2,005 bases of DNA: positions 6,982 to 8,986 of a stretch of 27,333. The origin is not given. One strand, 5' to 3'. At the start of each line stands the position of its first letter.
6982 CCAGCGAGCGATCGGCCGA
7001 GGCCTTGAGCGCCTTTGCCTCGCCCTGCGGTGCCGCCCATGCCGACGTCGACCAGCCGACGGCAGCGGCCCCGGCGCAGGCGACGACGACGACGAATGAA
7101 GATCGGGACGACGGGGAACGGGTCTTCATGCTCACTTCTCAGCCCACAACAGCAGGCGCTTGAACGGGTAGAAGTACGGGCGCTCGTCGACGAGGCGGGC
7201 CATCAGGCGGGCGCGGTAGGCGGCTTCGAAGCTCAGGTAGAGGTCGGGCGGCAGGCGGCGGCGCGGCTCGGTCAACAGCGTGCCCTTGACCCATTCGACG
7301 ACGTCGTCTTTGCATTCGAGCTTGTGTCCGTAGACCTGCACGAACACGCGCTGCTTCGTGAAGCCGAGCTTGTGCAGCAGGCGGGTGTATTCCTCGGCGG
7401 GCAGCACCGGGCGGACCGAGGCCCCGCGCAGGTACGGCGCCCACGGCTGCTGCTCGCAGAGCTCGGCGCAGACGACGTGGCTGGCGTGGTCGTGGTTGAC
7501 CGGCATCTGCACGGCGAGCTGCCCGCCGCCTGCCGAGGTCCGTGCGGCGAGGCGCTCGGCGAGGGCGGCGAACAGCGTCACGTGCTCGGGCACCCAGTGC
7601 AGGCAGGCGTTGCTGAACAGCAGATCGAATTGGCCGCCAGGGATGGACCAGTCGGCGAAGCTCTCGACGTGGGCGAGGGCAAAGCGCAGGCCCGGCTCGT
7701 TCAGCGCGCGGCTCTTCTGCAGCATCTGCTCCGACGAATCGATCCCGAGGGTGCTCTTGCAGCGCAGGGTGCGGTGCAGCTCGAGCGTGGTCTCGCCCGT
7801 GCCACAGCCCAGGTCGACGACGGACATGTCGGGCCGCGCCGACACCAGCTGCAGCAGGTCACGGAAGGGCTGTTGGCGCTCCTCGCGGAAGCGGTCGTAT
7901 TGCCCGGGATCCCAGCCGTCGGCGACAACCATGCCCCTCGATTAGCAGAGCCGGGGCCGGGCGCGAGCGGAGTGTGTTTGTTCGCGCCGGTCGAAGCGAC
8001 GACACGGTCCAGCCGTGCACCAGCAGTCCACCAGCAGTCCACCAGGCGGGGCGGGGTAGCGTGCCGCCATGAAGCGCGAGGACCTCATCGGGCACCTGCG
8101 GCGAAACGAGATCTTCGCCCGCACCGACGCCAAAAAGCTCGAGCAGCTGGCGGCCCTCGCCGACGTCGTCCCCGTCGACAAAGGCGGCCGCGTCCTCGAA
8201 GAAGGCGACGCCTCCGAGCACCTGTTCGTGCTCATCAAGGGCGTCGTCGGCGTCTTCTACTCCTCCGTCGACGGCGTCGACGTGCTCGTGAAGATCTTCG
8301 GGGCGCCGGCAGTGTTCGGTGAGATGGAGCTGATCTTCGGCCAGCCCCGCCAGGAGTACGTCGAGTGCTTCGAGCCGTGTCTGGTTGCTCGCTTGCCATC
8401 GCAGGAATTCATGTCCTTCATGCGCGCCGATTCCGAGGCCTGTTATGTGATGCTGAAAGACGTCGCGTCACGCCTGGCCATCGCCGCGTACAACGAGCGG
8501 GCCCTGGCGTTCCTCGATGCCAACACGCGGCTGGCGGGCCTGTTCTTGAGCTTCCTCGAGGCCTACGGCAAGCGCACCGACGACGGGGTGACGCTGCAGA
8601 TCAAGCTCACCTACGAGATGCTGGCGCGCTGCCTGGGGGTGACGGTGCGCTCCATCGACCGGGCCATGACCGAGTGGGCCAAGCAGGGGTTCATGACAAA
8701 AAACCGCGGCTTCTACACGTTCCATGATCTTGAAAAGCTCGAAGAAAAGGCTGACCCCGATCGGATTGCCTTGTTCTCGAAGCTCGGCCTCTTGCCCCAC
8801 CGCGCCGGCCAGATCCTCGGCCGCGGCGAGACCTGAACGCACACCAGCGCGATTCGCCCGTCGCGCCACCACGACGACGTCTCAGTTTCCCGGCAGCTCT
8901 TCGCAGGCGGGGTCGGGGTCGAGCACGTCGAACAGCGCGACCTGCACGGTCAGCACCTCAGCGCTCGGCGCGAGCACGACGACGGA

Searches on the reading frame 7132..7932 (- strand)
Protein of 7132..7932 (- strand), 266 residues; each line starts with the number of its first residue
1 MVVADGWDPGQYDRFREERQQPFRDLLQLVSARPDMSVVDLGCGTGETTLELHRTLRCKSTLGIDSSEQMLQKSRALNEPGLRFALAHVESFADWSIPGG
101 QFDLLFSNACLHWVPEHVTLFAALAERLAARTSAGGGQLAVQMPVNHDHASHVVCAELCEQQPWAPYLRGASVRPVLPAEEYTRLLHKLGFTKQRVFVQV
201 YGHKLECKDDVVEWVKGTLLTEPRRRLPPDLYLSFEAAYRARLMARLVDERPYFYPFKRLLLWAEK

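Call 20: search_protein_families(library=pfam, proteins=[window:7132-7932:-], max_evalue=0.001)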
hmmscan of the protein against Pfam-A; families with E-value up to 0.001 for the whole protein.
window:7132-7932:- (266 aa): 5 families
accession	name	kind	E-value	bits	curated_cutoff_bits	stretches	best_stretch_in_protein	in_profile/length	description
PF13489.12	Methyltransf_23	-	3.2e-15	56.7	27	1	15-193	1-161/164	Methyltransferase domain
PF13649.12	Methyltransf_25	-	1.3e-14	55.1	27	1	38-128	1-93/97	Methyltransferase domain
PF08241.18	Methyltransf_11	-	1.6e-12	48.3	21.2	1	39-125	1-84/95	Methyltransferase domain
PF13847.12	Methyltransf_31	-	1.1e-11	45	27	1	34-161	3-125/145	Methyltransferase domain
PF08242.18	Methyltransf_12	-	2.4e-10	41.4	30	1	39-130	1-94/98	Methyltransferase domain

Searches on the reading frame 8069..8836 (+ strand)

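Call 20: search_protein_families(library=pfam, proteins=[window:8069-8836:+], max_evalue=0.001)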
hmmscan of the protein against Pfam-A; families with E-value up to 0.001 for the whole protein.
window:8069-8836:+ (255 aa): 2 families
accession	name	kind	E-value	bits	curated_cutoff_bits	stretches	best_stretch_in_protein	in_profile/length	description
PF00027.35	cNMP_binding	-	9.5e-17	61.2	27.5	1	36-120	4-88/89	Cyclic nucleotide-binding domain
PF13545.12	HTH_Crp_2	-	7.9e-11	42.2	27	1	154-226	2-69/70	Crp-like helix-turn-helix domain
